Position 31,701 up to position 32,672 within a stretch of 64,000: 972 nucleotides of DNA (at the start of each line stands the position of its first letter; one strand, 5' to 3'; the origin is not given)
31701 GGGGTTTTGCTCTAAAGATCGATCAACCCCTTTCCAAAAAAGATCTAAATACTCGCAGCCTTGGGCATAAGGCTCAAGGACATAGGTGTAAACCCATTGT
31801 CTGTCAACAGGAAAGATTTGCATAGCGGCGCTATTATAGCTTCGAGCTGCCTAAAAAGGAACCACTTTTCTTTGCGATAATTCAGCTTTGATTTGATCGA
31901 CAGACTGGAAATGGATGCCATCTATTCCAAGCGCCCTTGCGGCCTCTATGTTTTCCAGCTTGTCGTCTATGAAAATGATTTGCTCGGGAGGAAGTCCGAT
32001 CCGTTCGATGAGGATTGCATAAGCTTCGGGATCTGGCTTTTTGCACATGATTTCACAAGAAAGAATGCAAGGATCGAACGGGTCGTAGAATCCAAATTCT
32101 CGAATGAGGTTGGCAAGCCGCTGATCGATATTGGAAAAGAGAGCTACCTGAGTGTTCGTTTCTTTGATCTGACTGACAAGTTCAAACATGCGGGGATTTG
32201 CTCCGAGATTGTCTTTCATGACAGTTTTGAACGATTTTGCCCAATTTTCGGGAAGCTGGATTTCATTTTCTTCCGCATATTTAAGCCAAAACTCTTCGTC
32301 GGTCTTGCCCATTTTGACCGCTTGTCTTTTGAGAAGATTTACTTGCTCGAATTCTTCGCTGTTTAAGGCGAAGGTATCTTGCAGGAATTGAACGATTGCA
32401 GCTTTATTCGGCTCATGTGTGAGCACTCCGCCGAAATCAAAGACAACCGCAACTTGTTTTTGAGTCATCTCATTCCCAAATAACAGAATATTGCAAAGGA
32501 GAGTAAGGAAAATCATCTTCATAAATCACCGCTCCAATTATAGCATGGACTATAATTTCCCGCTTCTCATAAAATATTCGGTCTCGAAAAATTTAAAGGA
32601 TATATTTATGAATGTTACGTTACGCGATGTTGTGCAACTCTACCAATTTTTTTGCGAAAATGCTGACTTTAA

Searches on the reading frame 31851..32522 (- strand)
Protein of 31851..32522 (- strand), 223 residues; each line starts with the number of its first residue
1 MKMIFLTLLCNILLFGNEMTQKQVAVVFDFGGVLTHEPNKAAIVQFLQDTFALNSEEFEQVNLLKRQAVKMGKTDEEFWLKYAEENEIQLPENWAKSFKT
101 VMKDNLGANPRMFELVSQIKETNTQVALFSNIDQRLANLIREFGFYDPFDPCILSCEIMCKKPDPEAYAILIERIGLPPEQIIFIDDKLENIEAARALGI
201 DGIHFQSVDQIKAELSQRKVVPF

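Call 54: search_protein_families(library=pfam, proteins=[window:31851-32522:-], max_evalue=0.0001)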
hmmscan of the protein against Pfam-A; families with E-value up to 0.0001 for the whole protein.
window:31851-32522:- (223 aa): 3 families
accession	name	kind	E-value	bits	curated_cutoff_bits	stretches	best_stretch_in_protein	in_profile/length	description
PF00702.32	Hydrolase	-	2.8e-18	67.4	26.4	1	25-199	3-191/191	haloacid dehalogenase-like hydrolase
PF13419.12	HAD_2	-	8.3e-17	62.3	23.8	1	26-202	1-175/178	Haloacid dehalogenase-like hydrolase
PF13242.12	Hydrolase_like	-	2.7e-05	24.5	22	1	160-203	2-46/75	HAD-hyrolase-like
